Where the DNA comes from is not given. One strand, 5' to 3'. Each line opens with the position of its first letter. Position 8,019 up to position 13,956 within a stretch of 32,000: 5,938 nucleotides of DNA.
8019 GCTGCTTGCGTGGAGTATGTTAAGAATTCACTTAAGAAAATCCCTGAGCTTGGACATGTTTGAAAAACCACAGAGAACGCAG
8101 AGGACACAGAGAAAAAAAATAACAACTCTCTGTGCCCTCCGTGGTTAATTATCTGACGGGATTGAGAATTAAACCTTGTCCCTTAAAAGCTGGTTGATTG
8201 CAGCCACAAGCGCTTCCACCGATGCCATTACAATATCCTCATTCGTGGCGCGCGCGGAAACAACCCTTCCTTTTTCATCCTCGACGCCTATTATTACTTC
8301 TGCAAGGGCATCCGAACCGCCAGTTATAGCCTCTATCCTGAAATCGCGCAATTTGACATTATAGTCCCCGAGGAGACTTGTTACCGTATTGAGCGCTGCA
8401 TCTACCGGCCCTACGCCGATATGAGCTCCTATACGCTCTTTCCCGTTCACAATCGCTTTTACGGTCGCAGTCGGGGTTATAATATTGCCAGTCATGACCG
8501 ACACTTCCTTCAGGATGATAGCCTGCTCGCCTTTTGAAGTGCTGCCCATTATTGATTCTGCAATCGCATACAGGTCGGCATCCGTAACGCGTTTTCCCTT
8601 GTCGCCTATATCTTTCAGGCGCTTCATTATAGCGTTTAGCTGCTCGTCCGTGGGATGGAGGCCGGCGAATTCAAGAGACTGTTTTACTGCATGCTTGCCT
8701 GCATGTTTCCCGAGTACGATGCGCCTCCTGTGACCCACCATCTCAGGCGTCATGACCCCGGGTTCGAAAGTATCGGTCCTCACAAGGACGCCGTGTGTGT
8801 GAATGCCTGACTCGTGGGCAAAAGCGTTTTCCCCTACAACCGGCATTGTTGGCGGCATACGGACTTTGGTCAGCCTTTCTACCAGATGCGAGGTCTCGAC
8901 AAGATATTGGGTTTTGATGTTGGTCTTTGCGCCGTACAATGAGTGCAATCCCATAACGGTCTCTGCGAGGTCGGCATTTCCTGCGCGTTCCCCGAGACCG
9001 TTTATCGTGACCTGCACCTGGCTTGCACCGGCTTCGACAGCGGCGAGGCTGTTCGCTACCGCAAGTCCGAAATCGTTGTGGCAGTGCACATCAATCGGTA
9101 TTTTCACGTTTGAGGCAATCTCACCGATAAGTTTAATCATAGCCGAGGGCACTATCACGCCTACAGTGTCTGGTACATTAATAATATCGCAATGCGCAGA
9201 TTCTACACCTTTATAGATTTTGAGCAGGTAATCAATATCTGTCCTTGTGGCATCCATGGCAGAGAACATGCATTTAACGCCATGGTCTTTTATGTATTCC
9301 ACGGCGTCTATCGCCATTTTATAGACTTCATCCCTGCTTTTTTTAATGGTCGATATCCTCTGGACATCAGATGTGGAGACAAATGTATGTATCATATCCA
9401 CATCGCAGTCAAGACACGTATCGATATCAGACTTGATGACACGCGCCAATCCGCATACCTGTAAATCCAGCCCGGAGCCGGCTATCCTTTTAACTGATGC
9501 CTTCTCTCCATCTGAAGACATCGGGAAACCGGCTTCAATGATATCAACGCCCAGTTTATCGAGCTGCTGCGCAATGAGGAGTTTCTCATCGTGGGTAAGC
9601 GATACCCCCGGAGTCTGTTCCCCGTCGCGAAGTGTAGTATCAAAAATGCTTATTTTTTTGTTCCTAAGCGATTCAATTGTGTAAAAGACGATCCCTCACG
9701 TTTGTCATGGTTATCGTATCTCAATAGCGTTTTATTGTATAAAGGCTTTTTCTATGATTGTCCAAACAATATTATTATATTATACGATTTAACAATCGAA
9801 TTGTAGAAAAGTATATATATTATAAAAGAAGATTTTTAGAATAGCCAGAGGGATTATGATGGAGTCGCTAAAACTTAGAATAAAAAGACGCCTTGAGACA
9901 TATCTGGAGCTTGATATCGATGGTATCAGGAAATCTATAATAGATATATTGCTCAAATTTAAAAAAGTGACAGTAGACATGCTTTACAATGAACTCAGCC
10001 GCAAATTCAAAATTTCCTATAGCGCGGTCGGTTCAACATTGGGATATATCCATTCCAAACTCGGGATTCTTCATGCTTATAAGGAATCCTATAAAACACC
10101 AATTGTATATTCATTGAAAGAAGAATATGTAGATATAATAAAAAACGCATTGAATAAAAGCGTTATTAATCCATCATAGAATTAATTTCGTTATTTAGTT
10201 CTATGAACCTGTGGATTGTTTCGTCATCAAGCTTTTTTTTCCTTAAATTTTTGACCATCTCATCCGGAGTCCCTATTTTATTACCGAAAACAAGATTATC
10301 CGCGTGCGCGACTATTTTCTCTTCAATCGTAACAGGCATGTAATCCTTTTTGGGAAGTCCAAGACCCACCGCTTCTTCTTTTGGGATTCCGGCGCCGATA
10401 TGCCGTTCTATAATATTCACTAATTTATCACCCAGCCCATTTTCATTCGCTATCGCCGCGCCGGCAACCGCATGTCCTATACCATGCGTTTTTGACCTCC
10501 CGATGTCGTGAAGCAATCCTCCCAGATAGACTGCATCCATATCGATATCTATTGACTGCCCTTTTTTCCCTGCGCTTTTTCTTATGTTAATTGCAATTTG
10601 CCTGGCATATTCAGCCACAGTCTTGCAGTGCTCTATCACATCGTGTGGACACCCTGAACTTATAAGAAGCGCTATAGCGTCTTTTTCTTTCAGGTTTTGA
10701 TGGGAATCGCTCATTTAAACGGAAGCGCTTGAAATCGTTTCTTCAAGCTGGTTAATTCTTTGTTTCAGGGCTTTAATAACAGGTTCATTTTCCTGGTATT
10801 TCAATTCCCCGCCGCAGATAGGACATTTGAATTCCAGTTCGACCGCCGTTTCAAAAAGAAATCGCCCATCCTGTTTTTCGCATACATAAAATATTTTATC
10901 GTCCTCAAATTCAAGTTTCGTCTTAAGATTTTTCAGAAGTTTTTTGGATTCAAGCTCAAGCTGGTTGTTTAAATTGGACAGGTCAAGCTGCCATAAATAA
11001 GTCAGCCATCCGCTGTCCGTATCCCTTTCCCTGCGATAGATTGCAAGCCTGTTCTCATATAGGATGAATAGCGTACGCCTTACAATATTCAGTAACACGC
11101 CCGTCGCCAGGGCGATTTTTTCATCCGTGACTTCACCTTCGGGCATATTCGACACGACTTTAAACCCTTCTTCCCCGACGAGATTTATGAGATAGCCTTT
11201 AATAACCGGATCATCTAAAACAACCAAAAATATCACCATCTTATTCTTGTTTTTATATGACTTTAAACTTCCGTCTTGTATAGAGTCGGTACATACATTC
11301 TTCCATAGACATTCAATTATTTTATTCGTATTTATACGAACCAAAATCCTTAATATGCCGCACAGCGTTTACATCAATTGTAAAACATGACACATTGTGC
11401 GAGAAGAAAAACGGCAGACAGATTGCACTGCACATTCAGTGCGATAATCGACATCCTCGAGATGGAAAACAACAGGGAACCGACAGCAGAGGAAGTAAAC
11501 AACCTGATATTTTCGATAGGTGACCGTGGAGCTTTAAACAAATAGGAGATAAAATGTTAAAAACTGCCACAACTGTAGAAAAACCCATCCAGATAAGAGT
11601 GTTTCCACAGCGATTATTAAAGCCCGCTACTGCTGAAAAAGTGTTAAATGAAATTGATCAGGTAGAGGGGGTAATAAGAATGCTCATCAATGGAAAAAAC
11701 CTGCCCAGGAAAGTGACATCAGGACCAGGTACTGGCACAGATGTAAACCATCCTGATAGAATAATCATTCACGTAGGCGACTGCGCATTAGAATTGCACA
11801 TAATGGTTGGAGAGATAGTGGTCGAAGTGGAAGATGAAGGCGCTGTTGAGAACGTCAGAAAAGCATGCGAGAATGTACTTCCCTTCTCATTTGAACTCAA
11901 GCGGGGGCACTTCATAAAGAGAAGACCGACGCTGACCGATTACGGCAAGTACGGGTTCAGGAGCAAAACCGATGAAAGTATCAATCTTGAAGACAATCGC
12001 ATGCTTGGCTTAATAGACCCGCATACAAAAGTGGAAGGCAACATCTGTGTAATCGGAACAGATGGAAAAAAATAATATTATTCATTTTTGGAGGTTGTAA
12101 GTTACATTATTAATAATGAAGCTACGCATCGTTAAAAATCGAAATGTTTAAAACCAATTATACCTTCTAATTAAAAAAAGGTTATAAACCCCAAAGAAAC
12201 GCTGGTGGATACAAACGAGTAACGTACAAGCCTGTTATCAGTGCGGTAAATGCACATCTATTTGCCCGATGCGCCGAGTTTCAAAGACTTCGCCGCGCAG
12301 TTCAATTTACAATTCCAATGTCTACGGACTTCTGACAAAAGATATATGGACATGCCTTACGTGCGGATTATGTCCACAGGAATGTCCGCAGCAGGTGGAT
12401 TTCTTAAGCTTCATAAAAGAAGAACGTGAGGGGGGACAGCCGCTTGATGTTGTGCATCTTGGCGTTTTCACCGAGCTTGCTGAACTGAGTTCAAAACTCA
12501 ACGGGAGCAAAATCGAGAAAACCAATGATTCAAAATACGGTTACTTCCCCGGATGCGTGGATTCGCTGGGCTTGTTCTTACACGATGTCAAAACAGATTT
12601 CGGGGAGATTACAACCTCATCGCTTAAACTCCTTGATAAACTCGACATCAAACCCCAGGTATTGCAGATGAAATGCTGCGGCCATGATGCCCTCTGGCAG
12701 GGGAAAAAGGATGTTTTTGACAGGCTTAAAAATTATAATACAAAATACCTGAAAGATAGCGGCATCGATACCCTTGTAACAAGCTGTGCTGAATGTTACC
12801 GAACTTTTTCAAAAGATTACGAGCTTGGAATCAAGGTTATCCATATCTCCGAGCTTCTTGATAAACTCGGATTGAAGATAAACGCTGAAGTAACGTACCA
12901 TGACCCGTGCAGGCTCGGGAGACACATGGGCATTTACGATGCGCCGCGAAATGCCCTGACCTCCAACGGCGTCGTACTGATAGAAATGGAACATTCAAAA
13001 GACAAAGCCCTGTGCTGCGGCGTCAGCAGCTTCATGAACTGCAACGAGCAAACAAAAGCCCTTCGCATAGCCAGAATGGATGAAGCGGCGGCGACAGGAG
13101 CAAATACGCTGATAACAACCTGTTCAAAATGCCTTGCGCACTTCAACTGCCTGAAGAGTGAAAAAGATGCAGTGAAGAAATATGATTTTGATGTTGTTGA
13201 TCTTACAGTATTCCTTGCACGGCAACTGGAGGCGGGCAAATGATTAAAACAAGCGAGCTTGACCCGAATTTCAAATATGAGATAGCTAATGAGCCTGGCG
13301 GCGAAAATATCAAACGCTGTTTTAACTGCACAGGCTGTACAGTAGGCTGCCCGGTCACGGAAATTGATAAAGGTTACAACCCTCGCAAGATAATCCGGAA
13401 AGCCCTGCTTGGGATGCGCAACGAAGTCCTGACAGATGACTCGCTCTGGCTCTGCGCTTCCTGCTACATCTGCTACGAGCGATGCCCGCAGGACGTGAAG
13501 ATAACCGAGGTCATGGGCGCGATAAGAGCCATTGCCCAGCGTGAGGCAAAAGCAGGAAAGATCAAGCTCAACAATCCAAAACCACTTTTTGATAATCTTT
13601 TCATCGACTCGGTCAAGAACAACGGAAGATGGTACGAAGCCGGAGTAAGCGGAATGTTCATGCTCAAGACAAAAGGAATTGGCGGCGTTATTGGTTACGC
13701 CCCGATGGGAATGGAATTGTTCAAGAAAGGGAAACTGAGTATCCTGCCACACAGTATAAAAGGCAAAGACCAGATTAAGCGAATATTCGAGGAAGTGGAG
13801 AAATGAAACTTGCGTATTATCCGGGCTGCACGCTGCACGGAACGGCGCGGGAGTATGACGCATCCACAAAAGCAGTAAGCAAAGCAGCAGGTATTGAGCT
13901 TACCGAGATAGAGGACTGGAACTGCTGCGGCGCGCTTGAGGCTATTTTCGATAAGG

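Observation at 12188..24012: Hydrogenase-free, translationally coupled Hdr/MvhD/FrhB/MopB cluster with non-canonical stoichiometry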

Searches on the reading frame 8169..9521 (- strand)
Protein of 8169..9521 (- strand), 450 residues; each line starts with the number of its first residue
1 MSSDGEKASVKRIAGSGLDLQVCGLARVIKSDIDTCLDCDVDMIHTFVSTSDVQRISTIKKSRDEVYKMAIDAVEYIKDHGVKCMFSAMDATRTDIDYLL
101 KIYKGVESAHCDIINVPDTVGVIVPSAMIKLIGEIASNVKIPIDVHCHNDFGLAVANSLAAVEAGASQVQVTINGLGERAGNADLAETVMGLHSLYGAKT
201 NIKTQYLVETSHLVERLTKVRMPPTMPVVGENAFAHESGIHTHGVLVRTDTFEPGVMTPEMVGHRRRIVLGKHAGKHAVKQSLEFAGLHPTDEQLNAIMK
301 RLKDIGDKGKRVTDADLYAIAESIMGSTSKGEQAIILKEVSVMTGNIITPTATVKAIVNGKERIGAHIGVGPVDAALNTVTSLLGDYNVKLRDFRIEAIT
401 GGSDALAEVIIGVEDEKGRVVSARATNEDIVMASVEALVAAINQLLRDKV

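Call 4: search_protein_families(library=pfam, proteins=[window:8169-9521:-], max_evalue=0.01)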
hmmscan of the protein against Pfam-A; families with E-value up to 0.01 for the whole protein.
window:8169-9521:- (450 aa): 3 families
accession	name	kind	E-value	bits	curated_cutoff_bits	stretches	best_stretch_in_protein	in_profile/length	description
PF00682.25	HMGL-like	-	4.8e-61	206.9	29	1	2-214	47-260/260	HMGL-like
PF08502.15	LeuA_dimer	-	4.1e-33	114.5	24.9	1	311-446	1-131/131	LeuA allosteric (dimerisation) domain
PF22617.1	HCS_D2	-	1.2e-23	83.7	27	1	228-310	1-82/82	Homocitrate synthase post-HMGL domain-like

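Call 73: search_protein_families(library=ncbifam, proteins=[window:8169-9521:-], max_evalue=1e-10)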
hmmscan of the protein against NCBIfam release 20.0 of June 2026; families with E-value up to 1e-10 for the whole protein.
window:8169-9521:- (450 aa): 24 families
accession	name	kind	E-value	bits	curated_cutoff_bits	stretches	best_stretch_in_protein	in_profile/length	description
NF002085.0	PRK00915.1-2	subfamily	2.5e-193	643.4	517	1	2-447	59-501/504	2-isopropylmalate synthase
TIGR02090.1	LEU1_arch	subfamily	9.1e-128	426.4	484.75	1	2-320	46-362/363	isopropylmalate/citramalate/homocitrate synthases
NF002086.0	PRK00915.1-3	equivalog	5.8e-126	421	532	1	1-448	51-504/516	2-isopropylmalate synthase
TIGR00973.1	leuA_bact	equivalog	7.8e-115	384.2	598.7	1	2-443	47-494/494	2-isopropylmalate synthase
NF002087.0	PRK00915.1-4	equivalog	2.8e-109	366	729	1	2-447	52-504/516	2-isopropylmalate synthase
NF002088.0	PRK00915.1-5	equivalog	2.9e-108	362.6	697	1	2-446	49-499/514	2-isopropylmalate synthase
NF041069.1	IPMS_Sufob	equivalog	1.3e-105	353.7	600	1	2-326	46-370/371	isopropylmalate synthase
NF002084.0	PRK00915.1-1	equivalog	1.1e-91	308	748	1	1-448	49-502/523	2-isopropylmalate synthase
TIGR02660.1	nifV_homocitr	equivalog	6.8e-81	272.4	462.9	1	4-316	49-360/365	homocitrate synthase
TIGR02146.1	LysS_fung_arch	equivalog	1.6e-80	270.9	413.55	1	5-303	47-343/344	homocitrate synthase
TIGR00977.1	citramal_synth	equivalog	4.3e-54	183.7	450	1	32-447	86-518/526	citramalate synthase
NF042433.1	CitmalDyn_Leptosp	equivalog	2.2e-51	175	950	1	48-437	105-502/514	(R)-citramalate synthase CimA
NF042434.1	IPMS_Lepto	equivalog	5.1e-45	154.1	500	1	20-308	70-372/374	2-isopropylmalate synthase LeuA2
NF002991.1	PRK03739.1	subfamily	7.3e-32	110.8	455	1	28-242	105-335/550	2-isopropylmalate synthase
TIGR00970.1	leuA_yeast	equivalog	1.2e-21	76.9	697.4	1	27-243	104-339/564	2-isopropylmalate synthase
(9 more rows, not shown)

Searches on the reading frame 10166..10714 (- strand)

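Call 4: search_protein_families(library=pfam, proteins=[window:10166-10714:-], max_evalue=0.01)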
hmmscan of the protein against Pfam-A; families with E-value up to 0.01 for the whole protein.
window:10166-10714:- (182 aa): 2 families
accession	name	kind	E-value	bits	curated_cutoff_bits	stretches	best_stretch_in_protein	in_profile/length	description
PF01966.28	HD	-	4.6e-17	62.8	22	1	26-141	1-113/116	HD domain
PF08668.18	HDOD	-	9.9e-05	22.3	22.9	1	26-73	95-132/196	HDOD domain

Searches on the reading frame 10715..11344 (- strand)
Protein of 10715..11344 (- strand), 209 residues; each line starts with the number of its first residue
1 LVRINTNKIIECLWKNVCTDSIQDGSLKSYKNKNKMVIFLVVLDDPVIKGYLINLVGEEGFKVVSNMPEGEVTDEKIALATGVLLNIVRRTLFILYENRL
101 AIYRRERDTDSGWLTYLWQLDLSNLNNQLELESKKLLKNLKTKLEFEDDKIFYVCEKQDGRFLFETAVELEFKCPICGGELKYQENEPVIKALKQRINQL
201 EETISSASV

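Call 4: search_protein_families(library=pfam, proteins=[window:10715-11344:-], max_evalue=0.01)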
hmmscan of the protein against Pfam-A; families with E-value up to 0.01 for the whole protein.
window:10715-11344:- (209 aa): 2 families
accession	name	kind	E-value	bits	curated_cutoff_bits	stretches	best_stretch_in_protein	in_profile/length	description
PF02002.24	TFIIE_alpha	-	4.4e-18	65.5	22.9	1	52-148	7-104/105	TFIIE alpha subunit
PF04423.19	Rad50_zn_hook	-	0.0027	17.9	24.3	1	173-203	21-51/52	Rad50 zinc hook motif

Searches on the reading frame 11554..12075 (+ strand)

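Call 3: search_protein_families(library=pfam, proteins=[window:11554-12075:+], max_evalue=0.01)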
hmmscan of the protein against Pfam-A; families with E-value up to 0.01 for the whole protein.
window:11554-12075:+ (173 aa): 1 family
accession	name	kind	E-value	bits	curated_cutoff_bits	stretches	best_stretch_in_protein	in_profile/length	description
PF02505.19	MCR_D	-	8.4e-52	175.2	25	1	13-161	1-140/142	Methyl-coenzyme M reductase operon protein D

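Call 41: search_protein_families(library=ncbifam, proteins=[window:11554-12075:+], max_evalue=0.01)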
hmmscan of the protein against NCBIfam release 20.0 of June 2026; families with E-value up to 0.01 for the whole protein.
window:11554-12075:+ (173 aa): 1 family
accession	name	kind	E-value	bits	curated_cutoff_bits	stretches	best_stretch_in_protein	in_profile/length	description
TIGR03260.1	met_CoM_red_D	equivalog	1.5e-51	174.3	100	1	13-166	1-148/150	methyl-coenzyme M reductase operon protein D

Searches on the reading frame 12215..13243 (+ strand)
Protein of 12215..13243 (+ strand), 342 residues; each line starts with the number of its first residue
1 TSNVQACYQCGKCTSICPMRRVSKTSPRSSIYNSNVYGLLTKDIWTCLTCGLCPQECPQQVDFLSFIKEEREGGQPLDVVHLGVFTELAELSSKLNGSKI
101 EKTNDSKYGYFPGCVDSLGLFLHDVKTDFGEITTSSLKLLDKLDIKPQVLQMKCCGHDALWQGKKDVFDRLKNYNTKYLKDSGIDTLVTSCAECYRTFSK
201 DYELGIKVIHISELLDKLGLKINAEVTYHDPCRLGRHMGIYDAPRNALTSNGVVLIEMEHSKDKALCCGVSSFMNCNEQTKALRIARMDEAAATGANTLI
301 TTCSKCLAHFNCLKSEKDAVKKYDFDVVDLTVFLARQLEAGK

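Call 3: search_protein_families(library=pfam, proteins=[window:12269-13243:+], max_evalue=0.01)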
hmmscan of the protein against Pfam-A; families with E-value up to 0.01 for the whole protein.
window:12269-13243:+ (324 aa): 3 families
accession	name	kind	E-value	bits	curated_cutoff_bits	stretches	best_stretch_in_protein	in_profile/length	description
PF02754.22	CCG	-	7.2e-26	90.6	20.6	2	208-292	1-84/85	Cysteine-rich domain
PF13183.11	Fer4_8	-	0.0018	19.2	27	1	22-43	47-68/68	4Fe-4S dicluster domain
PF13187.11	Fer4_9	-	0.0042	17.5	27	1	22-42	34-50/52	4Fe-4S dicluster domain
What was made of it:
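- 12215..13243 (+): hdrD-like gene (342 aa from the ACG codon): an N-terminal 2x[4Fe-4S] ferredoxin motif plus two CCG domains, forming a fused HdrC+HdrB-type thiol/disulfide module. Pfam CCG x2 (call 3).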

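Call 37: search_protein_families(library=ncbifam, proteins=[window:12215-13243:+], max_evalue=0.00001)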
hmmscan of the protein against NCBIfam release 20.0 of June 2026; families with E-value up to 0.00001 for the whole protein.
window:12215-13243:+ (342 aa): 13 families
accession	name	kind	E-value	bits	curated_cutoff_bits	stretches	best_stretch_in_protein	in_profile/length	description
NF004898.0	PRK06259.1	equivalog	6.7e-31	107.4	385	1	3-336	132-486/488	fumarate reductase (CoM/CoB) subunit TfrB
NF045663.1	diclust_near_Sec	equivalog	7.8e-28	97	530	1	9-310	310-618/759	pyridine nucleotide-disulfide oxidoreductase/dicluster-binding protein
NF045670.1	quin_L_LdhH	equivalog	1.9e-23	82.6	800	1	103-310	464-685/706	L-lactate dehydrogenase (quinone) large subunit LdhH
NF045724.1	ferredox_TmcB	equivalog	3e-10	39.2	735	1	218-326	307-414/430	electron transfer complex ferredoxin TmcB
TIGR03290.1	CoB_CoM_SS_C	equivalog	4.8e-10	39.6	160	1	4-72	1-73/144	CoB--CoM heterodisulfide reductase subunit C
NF045796.1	DsrK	equivalog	7.6e-09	34.7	400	1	217-309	314-415/453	sulfate reduction electron transfer complex DsrMKJOP subunit DsrK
NF008369.0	PRK11168.1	equivalog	1.2e-08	34.3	278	0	99-306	160-376/401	anaerobic glycerol-3-phosphate dehydrogenase subunit C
NF041779.1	hetero_SS_HdrC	equivalog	1.8e-08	34.1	350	1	4-99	30-130/198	ferredoxin:CoB-CoM heterodisulfide reductase subunit HdrC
NF041890.1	hdrC_Methbact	equivalog_domain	1.2e-07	31.5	270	1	3-59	27-86/192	ferredoxin:CoB-CoM heterodisulfide reductase subunit HdrC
NF008434.0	PRK11274.1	equivalog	1.3e-07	30.9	333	0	215-312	294-390/409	glycolate oxidase subunit GlcF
NF045711.1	sulf_resp_HmcF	equivalog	1.9e-07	30.3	750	1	221-316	332-431/457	sulfate respiration complex iron-sulfur protein HmcF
TIGR01945.1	rnfC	subfamily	5.1e-07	28.6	245.95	1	3-71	361-428/435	RnfABCDGE type electron transport complex subunit C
NF038018.1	qmoC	equivalog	2.6e-06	27.1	300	1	3-61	16-78/360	quinone-interacting membrane-bound oxidoreductase complex subunit QmoC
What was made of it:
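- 12215..13243 (+): The best NCBIfam match is the C-terminal part of TfrB, well below its cut-off (call 37).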

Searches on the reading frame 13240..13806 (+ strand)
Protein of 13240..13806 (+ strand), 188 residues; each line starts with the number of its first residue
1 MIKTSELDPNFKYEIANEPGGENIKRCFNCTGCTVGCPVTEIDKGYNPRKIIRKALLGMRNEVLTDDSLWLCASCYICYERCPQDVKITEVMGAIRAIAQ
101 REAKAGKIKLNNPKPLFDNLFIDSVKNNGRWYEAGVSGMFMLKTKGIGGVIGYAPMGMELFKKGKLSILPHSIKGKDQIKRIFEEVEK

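Call 3: search_protein_families(library=pfam, proteins=[window:13240-13806:+], max_evalue=0.01)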
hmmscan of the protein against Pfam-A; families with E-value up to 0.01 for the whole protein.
window:13240-13806:+ (188 aa): 6 families
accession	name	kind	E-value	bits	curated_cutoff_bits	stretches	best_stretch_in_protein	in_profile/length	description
PF13183.11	Fer4_8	-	3.9e-09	37.4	27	1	24-86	2-68/68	4Fe-4S dicluster domain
PF13534.11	Fer4_17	-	2.1e-08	35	22.2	1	26-86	1-60/61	4Fe-4S dicluster domain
PF13187.11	Fer4_9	-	1.3e-07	31.9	27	1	26-85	1-50/52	4Fe-4S dicluster domain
PF13237.11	Fer4_10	-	4.7e-05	23.7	25.5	1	25-83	7-53/53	4Fe-4S dicluster domain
PF12838.12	Fer4_7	-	0.00011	23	27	1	26-86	1-52/52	4Fe-4S dicluster domain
PF13484.11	Fer4_16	-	0.0013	19.9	30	0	26-84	1-65/66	4Fe-4S double cluster binding domain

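Call 37: search_protein_families(library=ncbifam, proteins=[window:13240-13806:+], max_evalue=0.00001)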
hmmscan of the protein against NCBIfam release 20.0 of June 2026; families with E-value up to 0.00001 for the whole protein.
window:13240-13806:+ (188 aa): 10 families
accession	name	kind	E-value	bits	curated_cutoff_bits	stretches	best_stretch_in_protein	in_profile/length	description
TIGR03290.1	CoB_CoM_SS_C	equivalog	1.1e-26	93.5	160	1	24-104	1-80/144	CoB--CoM heterodisulfide reductase subunit C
NF038018.1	qmoC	equivalog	9.3e-22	78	300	1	10-107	4-99/360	quinone-interacting membrane-bound oxidoreductase complex subunit QmoC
NF041890.1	hdrC_Methbact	equivalog_domain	3.7e-15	56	270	1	21-105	25-107/192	ferredoxin:CoB-CoM heterodisulfide reductase subunit HdrC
NF041779.1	hetero_SS_HdrC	equivalog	2.9e-14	53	350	1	23-103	29-107/198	ferredoxin:CoB-CoM heterodisulfide reductase subunit HdrC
NF008369.0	PRK11168.1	equivalog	5.9e-13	48.5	278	1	23-103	9-91/401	anaerobic glycerol-3-phosphate dehydrogenase subunit C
NF009227.0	PRK12577.1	equivalog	2.3e-10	39.6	349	1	67-187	206-323/330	succinate dehydrogenase/fumarate reductase iron-sulfur subunit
TIGR03379.1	glycerol3P_GlpC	equivalog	4.7e-09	35.5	279.9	1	23-99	3-81/397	anaerobic glycerol-3-phosphate dehydrogenase subunit GlpC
NF009226.0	PRK12576.1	equivalog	5.9e-09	35.7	344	1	25-181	154-310/317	succinate dehydrogenase/fumarate reductase iron-sulfur subunit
NF042952.1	MFR_FeS_SdhB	equivalog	2.3e-08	33.5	600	1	66-180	198-302/320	8-methylmenaquinol:fumarate reductase iron-sulfur subunit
NF004898.0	PRK06259.1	equivalog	1.1e-07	30.9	385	1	22-104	131-221/488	fumarate reductase (CoM/CoB) subunit TfrB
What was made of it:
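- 13240..13806 (+): hdrC (188 aa), a 2x[4Fe-4S] subunit. TIGR03290 HdrC, E 1e-26, below the equivalog cut-off (calls 3, 37).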
